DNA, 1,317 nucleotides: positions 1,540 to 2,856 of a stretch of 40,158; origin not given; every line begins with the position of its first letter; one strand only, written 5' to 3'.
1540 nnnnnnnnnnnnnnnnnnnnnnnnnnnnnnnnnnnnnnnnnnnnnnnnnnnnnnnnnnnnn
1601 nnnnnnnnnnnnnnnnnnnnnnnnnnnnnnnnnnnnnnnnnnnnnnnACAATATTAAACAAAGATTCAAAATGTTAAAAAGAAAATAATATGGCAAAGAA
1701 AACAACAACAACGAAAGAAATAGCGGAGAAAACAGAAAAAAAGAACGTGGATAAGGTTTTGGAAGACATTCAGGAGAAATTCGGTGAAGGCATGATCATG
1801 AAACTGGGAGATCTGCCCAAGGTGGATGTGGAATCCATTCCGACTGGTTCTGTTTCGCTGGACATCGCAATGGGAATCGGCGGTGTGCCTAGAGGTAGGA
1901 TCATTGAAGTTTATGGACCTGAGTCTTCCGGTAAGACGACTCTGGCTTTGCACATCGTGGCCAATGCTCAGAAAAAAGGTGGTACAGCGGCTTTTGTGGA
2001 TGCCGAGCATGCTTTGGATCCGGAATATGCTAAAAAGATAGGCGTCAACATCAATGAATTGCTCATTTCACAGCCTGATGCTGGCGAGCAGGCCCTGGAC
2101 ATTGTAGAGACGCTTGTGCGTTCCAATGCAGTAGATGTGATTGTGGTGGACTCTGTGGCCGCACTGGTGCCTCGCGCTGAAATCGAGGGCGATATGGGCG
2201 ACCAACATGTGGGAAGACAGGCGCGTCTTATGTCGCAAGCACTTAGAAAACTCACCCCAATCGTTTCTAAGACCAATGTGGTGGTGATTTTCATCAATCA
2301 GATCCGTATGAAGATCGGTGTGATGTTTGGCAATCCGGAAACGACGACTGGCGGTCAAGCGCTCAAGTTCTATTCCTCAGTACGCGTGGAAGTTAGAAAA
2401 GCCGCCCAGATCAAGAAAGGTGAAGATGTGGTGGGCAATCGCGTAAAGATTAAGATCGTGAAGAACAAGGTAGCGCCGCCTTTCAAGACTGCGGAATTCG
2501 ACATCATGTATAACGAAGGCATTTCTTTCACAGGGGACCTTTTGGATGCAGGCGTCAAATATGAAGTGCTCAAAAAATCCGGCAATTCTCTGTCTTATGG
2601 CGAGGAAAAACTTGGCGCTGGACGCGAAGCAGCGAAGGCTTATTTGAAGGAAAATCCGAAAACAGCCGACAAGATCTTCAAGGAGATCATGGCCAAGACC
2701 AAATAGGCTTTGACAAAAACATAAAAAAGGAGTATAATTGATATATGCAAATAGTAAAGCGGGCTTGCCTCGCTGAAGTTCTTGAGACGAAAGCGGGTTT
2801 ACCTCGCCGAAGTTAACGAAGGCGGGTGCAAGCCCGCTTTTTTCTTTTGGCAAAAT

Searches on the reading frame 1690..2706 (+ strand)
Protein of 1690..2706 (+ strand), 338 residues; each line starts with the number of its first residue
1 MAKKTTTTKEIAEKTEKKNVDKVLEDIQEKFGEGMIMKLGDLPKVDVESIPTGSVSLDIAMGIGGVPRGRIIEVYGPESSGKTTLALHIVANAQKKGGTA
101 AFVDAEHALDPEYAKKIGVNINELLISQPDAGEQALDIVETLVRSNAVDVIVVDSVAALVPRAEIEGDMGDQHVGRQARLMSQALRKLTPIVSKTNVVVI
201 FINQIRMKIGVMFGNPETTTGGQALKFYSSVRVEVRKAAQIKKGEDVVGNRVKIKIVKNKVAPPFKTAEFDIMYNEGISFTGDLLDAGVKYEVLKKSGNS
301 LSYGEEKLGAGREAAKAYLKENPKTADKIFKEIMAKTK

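Call 12: search_protein_families(library=pfam, proteins=[window:1690-2706:+])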
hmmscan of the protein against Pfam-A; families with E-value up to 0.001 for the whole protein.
window:1690-2706:+ (338 aa): 11 families
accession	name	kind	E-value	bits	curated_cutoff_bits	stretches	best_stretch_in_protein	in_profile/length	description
PF00154.27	RecA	-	8.1e-140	465.1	27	1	18-279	1-262/262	recA bacterial DNA recombination protein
PF21096.2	RecA_C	-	5.7e-17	62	27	1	282-337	1-56/57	RecA C-terminal domain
PF08423.17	Rad51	-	4e-13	49.7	22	1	47-239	5-213/244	Rad51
PF01637.24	ATPase_2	-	6.2e-07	29.9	33.2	1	70-157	21-79/225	ATPase domain predominantly from Archaea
PF06745.19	ATPase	-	2.6e-06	27.4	26.6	1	51-124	2-77/231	KaiC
PF02283.22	CobU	-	2.9e-05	24.1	27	1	74-205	3-125/168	Cobinamide kinase / cobinamide phosphate guanyltransferase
PF13479.12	AAA_24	-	3.7e-05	24.1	27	1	72-161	5-78/195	AAA domain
PF13481.12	AAA_25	-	0.00026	21.1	27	0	64-109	28-84/195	AAA domain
PF00005.33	ABC_tran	-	0.0004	21.4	25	0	66-151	8-80/137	ABC transporter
PF13191.12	AAA_16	-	0.00085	20.3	32.6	0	68-187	23-126/167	AAA ATPase domain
PF00004.35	AAA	-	0.00086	20.2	21.2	0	74-201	3-106/131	ATPase family associated with various cellular activities (AAA)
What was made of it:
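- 1690..2706 (+): recA, the last gene of the ftsK-rodZ-recA run. No terminator lies between its stop codon and the cassette hairpin. Pfam RecA E 8e-140 (call 12).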

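Call 16: find_related_loci(query=window:1690-2706:+, collection=genome_contigs, flank=3000)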
Query window:1690-2706:+ (338 aa) in genome_contigs; peptide patterns used: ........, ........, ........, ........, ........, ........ (x = any residue, [..] = any of these).
600 stretches matched a pattern (row limit reached: there are more); 598 encode a relative of the query (tblastn E <= 1e-3); the best 80 are kept; 80 distinct loci.
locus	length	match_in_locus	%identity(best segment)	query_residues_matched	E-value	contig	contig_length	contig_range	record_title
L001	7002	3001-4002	76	1-338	2e-174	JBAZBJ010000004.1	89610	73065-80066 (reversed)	MAG: Parcubacteria group bacterium isolate SO_2017_GW1_11 NODE_1600_length_89610_cov_1.582390_OW334_2017, whole genome s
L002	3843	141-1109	79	16-338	3e-176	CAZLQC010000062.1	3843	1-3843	MAG TPA_asm: uncultured Bdellovibrionales bacterium isolate SRP286056_co1_457 genome assembly, contig: NODE_37483_length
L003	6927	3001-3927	78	30-338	1e-158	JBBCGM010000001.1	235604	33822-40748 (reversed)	MAG: Candidatus Moraniibacteriota bacterium isolate CoA_maxb_bin.113 s10974.ctg010996l, whole genome shotgun sequence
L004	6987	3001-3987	70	6-334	2e-156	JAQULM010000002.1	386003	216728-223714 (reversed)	MAG: Patescibacteria group bacterium isolate STD1_130 NODE_35_length_386003_cov_7.042643_Sandtown_D1, whole genome shotg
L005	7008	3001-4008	68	1-334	1e-155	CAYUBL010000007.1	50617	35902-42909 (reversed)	MAG TPA_asm: uncultured Candidatus Saccharibacteria bacterium isolate SRP170004_co1_552 genome assembly, contig: NODE_80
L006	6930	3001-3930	72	24-337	8e-155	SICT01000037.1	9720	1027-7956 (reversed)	MAG: Candidatus Uhrbacteria bacterium isolate Baikal-deep-G212 BACOMB-C33677, whole genome shotgun sequence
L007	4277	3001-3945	71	24-338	3e-151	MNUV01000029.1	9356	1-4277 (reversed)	MAG: Candidatus Falkowbacteria bacterium CG1_02_41_21 cg1_0.2_scaffold_7511_c, whole genome shotgun sequence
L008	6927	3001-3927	71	24-333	3e-150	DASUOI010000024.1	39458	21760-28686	MAG TPA_asm: Candidatus Saccharimonadales bacterium isolate SMAG_U1624 k141_157688, whole genome shotgun sequence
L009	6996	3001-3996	66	1-334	3e-150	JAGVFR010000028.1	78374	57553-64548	MAG: bacterium isolate DeMMO2_27 c_000000040905, whole genome shotgun sequence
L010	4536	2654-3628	68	1-323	7e-151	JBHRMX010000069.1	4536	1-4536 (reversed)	MAG: Candidatus Nanoperiomorbus sp. isolate 758__bin.8 NODE_4812_length_4536_cov_9.0000_ID_151153, whole genome shotgun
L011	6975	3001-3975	68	1-323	6e-148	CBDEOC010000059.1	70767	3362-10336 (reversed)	MAG TPA_asm: uncultured Candidatus Saccharibacteria bacterium isolate SRR25048779_binner12_Refined_19 genome assembly, c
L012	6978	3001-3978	66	3-329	8e-148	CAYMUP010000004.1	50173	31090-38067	MAG TPA_asm: uncultured Candidatus Saccharibacteria bacterium isolate SRP286056_co1_462 genome assembly, contig: NODE_67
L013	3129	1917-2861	67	18-333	6e-154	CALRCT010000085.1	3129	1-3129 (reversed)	MAG: uncultured Candidatus Saccharimonas sp. isolate RH-23may17-261 genome assembly, contig: RH-23may17-C295530, whole g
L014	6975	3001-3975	67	11-334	3e-147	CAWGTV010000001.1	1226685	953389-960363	MAG: uncultured delta proteobacterium isolate MFD09779.bin.1.259 genome assembly, contig: contig_12750, whole genome sho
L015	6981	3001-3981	65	11-338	2e-147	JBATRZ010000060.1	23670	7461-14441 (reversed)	MAG: Candidatus Saccharimonadales bacterium isolate MFD10470_ilm_asm_bin33 k127_87042, whole genome shotgun sequence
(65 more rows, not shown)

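Call 21: find_encoding_contigs(protein=window:1690-2706:+, flank=3000, max_places=10)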
Protein window:1690-2706:+ (338 aa): 1 contig read that carries it; 1 place shown.
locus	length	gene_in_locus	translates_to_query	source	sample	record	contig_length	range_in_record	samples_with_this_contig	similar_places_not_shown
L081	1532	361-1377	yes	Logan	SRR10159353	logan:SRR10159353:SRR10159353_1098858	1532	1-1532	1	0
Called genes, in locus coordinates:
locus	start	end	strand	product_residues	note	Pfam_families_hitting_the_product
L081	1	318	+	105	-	?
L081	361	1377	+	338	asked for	PF00154:RecA_N, PF06745:ATPase (weak), PF08423:Rad51, PF27531:MT3502_N (weak), PF01637:ATPase_2 (weak), PF21096:RecA_C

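Call 23: find_homologous_proteins(query=window:1690-2706:+, max_evalue=1e-100)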
Query window:1690-2706:+ (338 aa): 7991 proteins with E <= 1e-100 among 8000 candidates; the best 120 are listed.
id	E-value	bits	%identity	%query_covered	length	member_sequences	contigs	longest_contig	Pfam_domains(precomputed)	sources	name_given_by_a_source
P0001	4.5e-210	714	100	100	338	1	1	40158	PF06745.20,PF08423.18,PF00154.28,PF21096.3,PF01637.25,PF27531.1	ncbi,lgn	ncbi:MAG TPA: recombinase RecA [Patescibacteria group bacterium]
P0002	2.1e-182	623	87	100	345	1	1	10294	PF06745.20,PF02283.23,PF08423.18,PF00154.28,PF21096.3,PF01637.25,PF27531.1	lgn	-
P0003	2.8e-181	620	85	100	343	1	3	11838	PF06745.20,PF02283.23,PF08423.18,PF00154.28,PF21096.3,PF01637.25,PF27531.1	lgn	-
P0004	3.4e-181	620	85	100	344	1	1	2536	PF06745.20,PF08423.18,PF00154.28,PF21096.3,PF01637.25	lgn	-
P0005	3.3e-180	616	84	100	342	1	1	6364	PF06745.20,PF02283.23,PF08423.18,PF00154.28,PF21096.3,PF01637.25,PF27531.1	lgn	-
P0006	2.2e-179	614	84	100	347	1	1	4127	PF06745.20,PF02283.23,PF08423.18,PF00154.28,PF21096.3,PF01637.25,PF27531.1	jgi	-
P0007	3.7e-179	613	85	100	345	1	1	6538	PF06745.20,PF08423.18,PF00154.28,PF21096.3,PF01637.25,PF27531.1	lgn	-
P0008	8.5e-179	612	85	100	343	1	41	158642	PF06745.20,PF02283.23,PF08423.18,PF00154.28,PF21096.3,PF01637.25,PF27531.1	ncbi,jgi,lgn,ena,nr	ncbi:MAG TPA: recombinase RecA [Candidatus Moranbacteria bacterium]|nr:recombinase RecA [Candidatus 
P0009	8.8e-179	612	85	100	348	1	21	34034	PF06745.20,PF02283.23,PF08423.18,PF00154.28,PF21096.3,PF01637.25,PF27531.1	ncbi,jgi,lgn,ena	jgi:recombination protein RecA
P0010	2.2e-178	610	85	100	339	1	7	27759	PF06745.20,PF08423.18,PF00154.28,PF21096.3,PF01637.25,PF27531.1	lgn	-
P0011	2.3e-178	610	84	99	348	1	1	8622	PF06745.20,PF02283.23,PF08423.18,PF00154.28,PF21096.3,PF01637.25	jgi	-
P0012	4.4e-178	609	87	96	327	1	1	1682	PF06745.20,PF08423.18,PF00154.28,PF21096.3,PF01637.25,PF27531.1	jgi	jgi:recombination protein RecA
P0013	8.0e-178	608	84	100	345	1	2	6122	PF06745.20,PF08423.18,PF00154.28,PF21096.3,PF01637.25,PF27531.1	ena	-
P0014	9.8e-178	608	84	99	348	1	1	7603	PF06745.20,PF08423.18,PF00154.28,PF21096.3,PF01637.25,PF27531.1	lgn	-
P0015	2.0e-177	607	84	100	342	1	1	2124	PF06745.20,PF08423.18,PF00154.28,PF21096.3,PF01637.25,PF27531.1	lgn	-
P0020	1.2e-176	605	82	100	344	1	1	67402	PF06745.20,PF02283.23,PF08423.18,PF00154.28,PF21096.3,PF01637.25,PF27531.1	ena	-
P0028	4.6e-176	603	82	100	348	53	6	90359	PF06745.20,PF08423.18,PF00154.28,PF21096.3,PF01637.25,PF27531.1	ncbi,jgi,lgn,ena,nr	ncbi:MAG: Protein RecA [Candidatus Moranbacteria bacterium GW2011_GWC2_37_8]|nr:MAG: Protein RecA [C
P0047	5.7e-173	593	81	100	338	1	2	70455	PF06745.20,PF02283.23,PF08423.18,PF00154.28,PF21096.3,PF01637.25,PF27531.1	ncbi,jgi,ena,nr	ncbi:MAG TPA: recombinase RecA [Candidatus Moranbacteria bacterium]|nr:MAG: Protein RecA [Parcubacte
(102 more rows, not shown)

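Call 24: find_encoding_contigs(protein=P0002, flank=2500, max_places=3)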
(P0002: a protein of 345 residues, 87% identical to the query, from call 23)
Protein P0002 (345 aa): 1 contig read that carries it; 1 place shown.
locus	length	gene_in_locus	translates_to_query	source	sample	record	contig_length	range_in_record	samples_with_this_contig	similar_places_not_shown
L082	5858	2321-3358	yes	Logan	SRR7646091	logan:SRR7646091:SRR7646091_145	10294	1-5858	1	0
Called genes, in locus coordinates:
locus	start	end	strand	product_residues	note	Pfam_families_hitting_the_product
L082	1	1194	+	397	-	?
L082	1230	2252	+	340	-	PF13413:HTH_25, PF09136:Glucodextran_B, PF13464:RodZ_C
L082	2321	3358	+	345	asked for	PF00154:RecA_N, PF06745:ATPase (faint), PF08423:Rad51, PF27531:MT3502_N (weak), PF01637:ATPase_2 (weak), PF02283:CobU (faint), PF21096:RecA_C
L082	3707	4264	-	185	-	PF08207:EFP_N, PF01132:EFP, PF09285:Elong-fact-P_C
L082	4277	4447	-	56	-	PF01084:Ribosomal_S18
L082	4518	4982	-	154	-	PF00436:SSB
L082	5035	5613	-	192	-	PF01250:Ribosomal_S6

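Call 25: find_encoding_contigs(protein=P0003, flank=2500, max_places=3)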
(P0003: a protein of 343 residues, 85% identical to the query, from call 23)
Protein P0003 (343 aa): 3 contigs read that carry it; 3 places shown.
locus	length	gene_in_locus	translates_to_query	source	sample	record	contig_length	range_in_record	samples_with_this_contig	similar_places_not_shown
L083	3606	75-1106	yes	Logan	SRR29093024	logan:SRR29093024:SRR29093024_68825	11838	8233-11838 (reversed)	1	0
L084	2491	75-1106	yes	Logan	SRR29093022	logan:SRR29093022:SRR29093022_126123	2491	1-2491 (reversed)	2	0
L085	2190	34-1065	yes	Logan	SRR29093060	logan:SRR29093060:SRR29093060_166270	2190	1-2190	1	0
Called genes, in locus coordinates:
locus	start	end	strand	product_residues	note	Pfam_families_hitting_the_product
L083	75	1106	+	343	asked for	PF00154:RecA_N, PF06745:ATPase (weak), PF08423:Rad51, PF27531:MT3502_N (weak), PF01637:ATPase_2 (weak), PF02283:CobU (weak), PF21096:RecA_C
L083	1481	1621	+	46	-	-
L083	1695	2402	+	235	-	PF06271:RDD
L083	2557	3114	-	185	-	PF08207:EFP_N, PF01132:EFP, PF09285:Elong-fact-P_C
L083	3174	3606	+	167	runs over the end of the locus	-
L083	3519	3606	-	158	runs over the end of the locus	PF00436:SSB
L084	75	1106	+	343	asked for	PF00154:RecA_N, PF06745:ATPase (weak), PF08423:Rad51, PF27531:MT3502_N (weak), PF01637:ATPase_2 (weak), PF02283:CobU (weak), PF21096:RecA_C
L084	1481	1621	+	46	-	-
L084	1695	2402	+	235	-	PF06271:RDD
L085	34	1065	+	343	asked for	PF00154:RecA_N, PF06745:ATPase (weak), PF08423:Rad51, PF27531:MT3502_N (weak), PF01637:ATPase_2 (weak), PF02283:CobU (weak), PF21096:RecA_C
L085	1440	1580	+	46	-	-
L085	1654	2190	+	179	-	?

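Call 26: find_encoding_contigs(protein=P0008, flank=2500, max_places=3)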
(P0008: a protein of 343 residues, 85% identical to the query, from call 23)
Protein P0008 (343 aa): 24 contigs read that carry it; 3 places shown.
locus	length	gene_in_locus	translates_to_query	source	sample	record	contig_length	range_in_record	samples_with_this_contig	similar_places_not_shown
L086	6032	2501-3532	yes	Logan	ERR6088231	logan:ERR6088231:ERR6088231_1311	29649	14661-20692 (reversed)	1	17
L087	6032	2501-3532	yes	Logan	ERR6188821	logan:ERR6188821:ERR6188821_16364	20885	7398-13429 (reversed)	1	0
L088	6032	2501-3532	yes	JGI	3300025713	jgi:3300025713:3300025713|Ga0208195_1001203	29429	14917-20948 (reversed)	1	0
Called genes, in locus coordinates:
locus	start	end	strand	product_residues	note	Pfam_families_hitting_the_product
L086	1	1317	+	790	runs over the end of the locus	PF13491:FtsK_4TM, PF17854:FtsK_alpha, PF01580:FtsK_SpoIIIE, PF12846:AAA_10 (faint), PF09397:FtsK_gamma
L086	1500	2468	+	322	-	PF12844:HTH_19 (weak), PF13413:HTH_25, PF09136:Glucodextran_B, PF13464:RodZ_C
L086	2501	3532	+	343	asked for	PF00154:RecA_N, PF06745:ATPase (faint), PF08423:Rad51, PF27531:MT3502_N (weak), PF01637:ATPase_2 (weak), PF02283:CobU (weak), PF21096:RecA_C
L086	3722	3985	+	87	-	-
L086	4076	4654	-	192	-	PF08207:EFP_N, PF01132:EFP, PF09285:Elong-fact-P_C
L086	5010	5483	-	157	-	PF00436:SSB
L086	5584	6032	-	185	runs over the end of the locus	PF01250:Ribosomal_S6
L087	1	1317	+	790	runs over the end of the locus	PF13491:FtsK_4TM, PF17854:FtsK_alpha, PF01580:FtsK_SpoIIIE, PF12846:AAA_10 (faint), PF09397:FtsK_gamma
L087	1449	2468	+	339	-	PF12844:HTH_19, PF13413:HTH_25, PF09136:Glucodextran_B, PF13464:RodZ_C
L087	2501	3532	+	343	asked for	PF00154:RecA_N, PF06745:ATPase (faint), PF08423:Rad51, PF27531:MT3502_N (weak), PF01637:ATPase_2 (weak), PF02283:CobU (weak), PF21096:RecA_C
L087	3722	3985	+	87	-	-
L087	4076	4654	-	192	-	PF08207:EFP_N, PF01132:EFP, PF09285:Elong-fact-P_C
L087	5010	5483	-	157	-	PF00436:SSB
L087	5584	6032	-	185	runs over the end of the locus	PF01250:Ribosomal_S6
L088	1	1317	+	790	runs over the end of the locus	PF13491:FtsK_4TM, PF17854:FtsK_alpha, PF01580:FtsK_SpoIIIE, PF12846:AAA_10 (faint), PF09397:FtsK_gamma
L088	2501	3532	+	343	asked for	PF00154:RecA_N, PF06745:ATPase (faint), PF08423:Rad51, PF27531:MT3502_N (weak), PF01637:ATPase_2 (weak), PF02283:CobU (weak), PF21096:RecA_C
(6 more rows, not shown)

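Call 29: find_encoding_contigs(protein=P0010, flank=1500, max_places=2)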
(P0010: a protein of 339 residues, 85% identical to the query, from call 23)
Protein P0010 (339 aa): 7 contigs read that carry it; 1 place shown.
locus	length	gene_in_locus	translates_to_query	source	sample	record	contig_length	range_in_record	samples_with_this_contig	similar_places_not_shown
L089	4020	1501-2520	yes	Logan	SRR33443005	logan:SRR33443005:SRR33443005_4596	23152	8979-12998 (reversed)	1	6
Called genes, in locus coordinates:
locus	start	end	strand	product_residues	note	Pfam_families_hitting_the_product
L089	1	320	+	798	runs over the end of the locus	PF13491:FtsK_4TM, PF22251:PFF1_TM (faint), PF17854:FtsK_alpha, PF01580:FtsK_SpoIIIE, PF12846:AAA_10 (faint), PF09397:FtsK_gamma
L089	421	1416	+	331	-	PF13413:HTH_25, PF09136:Glucodextran_B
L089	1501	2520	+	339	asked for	PF00154:RecA_N, PF08423:Rad51, PF06745:ATPase (faint), PF27531:MT3502_N (weak), PF01637:ATPase_2 (weak), PF21096:RecA_C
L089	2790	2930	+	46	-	-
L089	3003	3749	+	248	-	PF06161:DUF975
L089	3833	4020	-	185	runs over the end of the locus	PF08207:EFP_N, PF01132:EFP, PF09285:Elong-fact-P_C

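Call 30: find_encoding_contigs(protein=P0009, flank=1500, max_places=2)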
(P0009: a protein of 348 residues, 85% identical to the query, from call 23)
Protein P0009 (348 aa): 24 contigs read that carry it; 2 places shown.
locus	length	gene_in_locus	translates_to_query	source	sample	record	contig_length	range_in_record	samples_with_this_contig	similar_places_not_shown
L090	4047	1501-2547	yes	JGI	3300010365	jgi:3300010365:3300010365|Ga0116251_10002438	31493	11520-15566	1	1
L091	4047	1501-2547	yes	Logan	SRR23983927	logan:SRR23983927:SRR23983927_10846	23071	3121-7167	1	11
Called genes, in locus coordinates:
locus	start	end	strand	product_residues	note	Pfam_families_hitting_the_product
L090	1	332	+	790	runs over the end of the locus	PF13491:FtsK_4TM, PF17854:FtsK_alpha, PF01580:FtsK_SpoIIIE, PF12846:AAA_10 (faint), PF09397:FtsK_gamma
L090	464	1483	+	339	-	PF12844:HTH_19, PF13413:HTH_25, PF09136:Glucodextran_B, PF13464:RodZ_C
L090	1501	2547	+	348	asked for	PF00154:RecA_N, PF08423:Rad51, PF06745:ATPase (weak), PF01637:ATPase_2 (weak), PF27531:MT3502_N (weak), PF02283:CobU (weak), PF21096:RecA_C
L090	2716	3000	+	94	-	-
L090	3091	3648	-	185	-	PF08207:EFP_N, PF01132:EFP, PF09285:Elong-fact-P_C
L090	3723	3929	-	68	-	PF01084:Ribosomal_S18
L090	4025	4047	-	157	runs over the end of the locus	PF00436:SSB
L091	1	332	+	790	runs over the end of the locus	PF13491:FtsK_4TM, PF17854:FtsK_alpha, PF01580:FtsK_SpoIIIE, PF12846:AAA_10 (faint), PF09397:FtsK_gamma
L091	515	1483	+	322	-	PF12844:HTH_19 (weak), PF13413:HTH_25, PF09136:Glucodextran_B, PF13464:RodZ_C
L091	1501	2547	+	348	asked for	PF00154:RecA_N, PF08423:Rad51, PF06745:ATPase (weak), PF01637:ATPase_2 (weak), PF27531:MT3502_N (weak), PF02283:CobU (weak), PF21096:RecA_C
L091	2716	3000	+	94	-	-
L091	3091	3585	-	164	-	PF08207:EFP_N, PF01132:EFP, PF09285:Elong-fact-P_C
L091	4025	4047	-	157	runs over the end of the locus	PF00436:SSB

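Call 31: find_encoding_contigs(protein=P0005, flank=1500, max_places=2)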
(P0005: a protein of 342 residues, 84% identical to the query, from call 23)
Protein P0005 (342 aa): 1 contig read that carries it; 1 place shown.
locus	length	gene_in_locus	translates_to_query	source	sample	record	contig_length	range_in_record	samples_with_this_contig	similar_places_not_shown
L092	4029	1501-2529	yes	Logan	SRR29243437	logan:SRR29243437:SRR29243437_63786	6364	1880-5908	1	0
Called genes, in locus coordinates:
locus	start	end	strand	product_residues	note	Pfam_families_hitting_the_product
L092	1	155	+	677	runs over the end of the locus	?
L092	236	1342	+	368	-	PF12844:HTH_19, PF13413:HTH_25, PF09136:Glucodextran_B, PF13464:RodZ_C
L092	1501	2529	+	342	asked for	PF00154:RecA_N, PF06745:ATPase (weak), PF08423:Rad51, PF27531:MT3502_N (weak), PF01637:ATPase_2 (weak), PF02283:CobU (weak), PF21096:RecA_C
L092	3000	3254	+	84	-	-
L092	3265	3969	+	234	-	PF06271:RDD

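Call 32: find_encoding_contigs(protein=P0007, flank=1500, max_places=2)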
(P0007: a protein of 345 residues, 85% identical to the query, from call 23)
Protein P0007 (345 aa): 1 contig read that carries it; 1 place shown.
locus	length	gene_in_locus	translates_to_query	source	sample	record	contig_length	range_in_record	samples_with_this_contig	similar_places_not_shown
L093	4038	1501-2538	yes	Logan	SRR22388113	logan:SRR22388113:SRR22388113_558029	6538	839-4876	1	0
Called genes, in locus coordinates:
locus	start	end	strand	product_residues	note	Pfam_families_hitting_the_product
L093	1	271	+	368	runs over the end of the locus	?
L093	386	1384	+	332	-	PF12844:HTH_19 (weak), PF13413:HTH_25, PF09136:Glucodextran_B, PF13464:RodZ_C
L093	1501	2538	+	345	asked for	PF00154:RecA_N, PF06745:ATPase (weak), PF08423:Rad51, PF27531:MT3502_N (weak), PF01637:ATPase_2 (weak), PF21096:RecA_C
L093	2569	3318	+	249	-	PF01145:Band_7, PF13421:Band_7_1 (faint)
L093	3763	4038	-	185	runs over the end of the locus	PF08207:EFP_N, PF01132:EFP, PF09285:Elong-fact-P_C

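Call 37: find_encoding_contigs(protein=P0028, flank=1500, max_places=3)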
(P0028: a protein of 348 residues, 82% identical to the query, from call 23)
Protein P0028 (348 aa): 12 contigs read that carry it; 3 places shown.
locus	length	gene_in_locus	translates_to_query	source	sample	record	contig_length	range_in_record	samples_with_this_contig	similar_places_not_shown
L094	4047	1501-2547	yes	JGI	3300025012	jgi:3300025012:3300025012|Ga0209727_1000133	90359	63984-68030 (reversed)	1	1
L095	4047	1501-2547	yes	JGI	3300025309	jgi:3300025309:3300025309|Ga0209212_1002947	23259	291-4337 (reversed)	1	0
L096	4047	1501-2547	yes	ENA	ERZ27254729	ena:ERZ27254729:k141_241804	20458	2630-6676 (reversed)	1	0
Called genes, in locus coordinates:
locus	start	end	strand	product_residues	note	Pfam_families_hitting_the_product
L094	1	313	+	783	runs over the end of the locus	PF13491:FtsK_4TM, PF17854:FtsK_alpha, PF01580:FtsK_SpoIIIE, PF12846:AAA_10 (faint), PF09397:FtsK_gamma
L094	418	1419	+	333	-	PF12844:HTH_19, PF13413:HTH_25, PF09136:Glucodextran_B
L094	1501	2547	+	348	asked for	PF00154:RecA_N, PF08423:Rad51, PF06745:ATPase (weak), PF27531:MT3502_N (weak), PF01637:ATPase_2 (weak), PF21096:RecA_C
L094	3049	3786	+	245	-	PF25231:DUF7847 (weak)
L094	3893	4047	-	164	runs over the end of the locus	PF08207:EFP_N, PF01132:EFP, PF09285:Elong-fact-P_C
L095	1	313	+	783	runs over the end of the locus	PF13491:FtsK_4TM, PF17854:FtsK_alpha, PF01580:FtsK_SpoIIIE, PF12846:AAA_10 (faint), PF09397:FtsK_gamma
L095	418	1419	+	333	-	PF12844:HTH_19, PF13413:HTH_25, PF09136:Glucodextran_B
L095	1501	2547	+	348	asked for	PF00154:RecA_N, PF08423:Rad51, PF06745:ATPase (weak), PF27531:MT3502_N (weak), PF01637:ATPase_2 (weak), PF21096:RecA_C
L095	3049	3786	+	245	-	PF25231:DUF7847 (weak), PF06790:UPF0259 (weak)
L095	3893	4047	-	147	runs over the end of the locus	?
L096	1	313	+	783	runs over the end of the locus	PF13491:FtsK_4TM, PF17854:FtsK_alpha, PF01580:FtsK_SpoIIIE, PF12846:AAA_10 (faint), PF09397:FtsK_gamma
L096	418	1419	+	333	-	PF12844:HTH_19, PF13413:HTH_25, PF09136:Glucodextran_B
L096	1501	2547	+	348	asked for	PF00154:RecA_N, PF08423:Rad51, PF06745:ATPase (weak), PF27531:MT3502_N (weak), PF01637:ATPase_2 (weak), PF21096:RecA_C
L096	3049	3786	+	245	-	PF25231:DUF7847 (weak)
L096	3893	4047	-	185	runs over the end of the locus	PF08207:EFP_N, PF01132:EFP, PF09285:Elong-fact-P_C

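Call 38: find_encoding_contigs(protein=P0047, flank=1500, max_places=2)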
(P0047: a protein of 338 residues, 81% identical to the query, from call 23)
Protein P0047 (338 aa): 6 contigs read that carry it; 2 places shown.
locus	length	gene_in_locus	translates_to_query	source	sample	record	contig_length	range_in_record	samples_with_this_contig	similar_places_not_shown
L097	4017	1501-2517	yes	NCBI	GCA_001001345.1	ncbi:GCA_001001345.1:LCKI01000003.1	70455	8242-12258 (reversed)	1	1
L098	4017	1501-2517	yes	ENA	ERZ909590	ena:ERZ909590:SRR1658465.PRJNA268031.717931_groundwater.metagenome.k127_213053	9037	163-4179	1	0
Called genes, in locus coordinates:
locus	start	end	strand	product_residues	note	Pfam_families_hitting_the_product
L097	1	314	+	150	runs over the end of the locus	-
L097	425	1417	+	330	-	PF13413:HTH_25, PF09136:Glucodextran_B, PF13464:RodZ_C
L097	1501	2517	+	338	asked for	PF00154:RecA_N, PF08423:Rad51, PF06745:ATPase (weak), PF27531:MT3502_N (weak), PF01637:ATPase_2 (weak), PF02283:CobU (weak), PF21096:RecA_C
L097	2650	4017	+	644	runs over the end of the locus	-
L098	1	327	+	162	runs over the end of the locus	?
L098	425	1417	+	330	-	PF13413:HTH_25, PF09136:Glucodextran_B, PF13464:RodZ_C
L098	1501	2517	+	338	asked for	PF00154:RecA_N, PF08423:Rad51, PF06745:ATPase (weak), PF27531:MT3502_N (weak), PF01637:ATPase_2 (weak), PF02283:CobU (weak), PF21096:RecA_C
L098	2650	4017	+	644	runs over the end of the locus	-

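Call 39: find_encoding_contigs(protein=P0020, flank=1500, max_places=2)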
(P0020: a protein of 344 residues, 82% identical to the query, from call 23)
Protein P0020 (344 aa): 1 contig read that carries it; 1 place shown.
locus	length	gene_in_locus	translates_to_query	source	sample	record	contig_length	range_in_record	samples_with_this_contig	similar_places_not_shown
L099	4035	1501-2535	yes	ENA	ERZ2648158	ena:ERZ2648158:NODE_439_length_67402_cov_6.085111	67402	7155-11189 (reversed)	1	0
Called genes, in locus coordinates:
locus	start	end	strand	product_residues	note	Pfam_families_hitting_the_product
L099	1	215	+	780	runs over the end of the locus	PF13491:FtsK_4TM, PF17854:FtsK_alpha, PF01580:FtsK_SpoIIIE, PF09397:FtsK_gamma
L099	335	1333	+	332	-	PF12844:HTH_19 (weak), PF13413:HTH_25, PF09136:Glucodextran_B, PF13464:RodZ_C (weak)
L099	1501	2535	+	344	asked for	PF00154:RecA_N, PF06745:ATPase (weak), PF08423:Rad51, PF27531:MT3502_N (weak), PF01637:ATPase_2 (weak), PF02283:CobU (weak), PF21096:RecA_C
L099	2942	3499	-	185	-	PF08207:EFP_N, PF01132:EFP, PF09285:Elong-fact-P_C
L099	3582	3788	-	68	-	PF01084:Ribosomal_S18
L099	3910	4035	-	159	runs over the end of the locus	PF00436:SSB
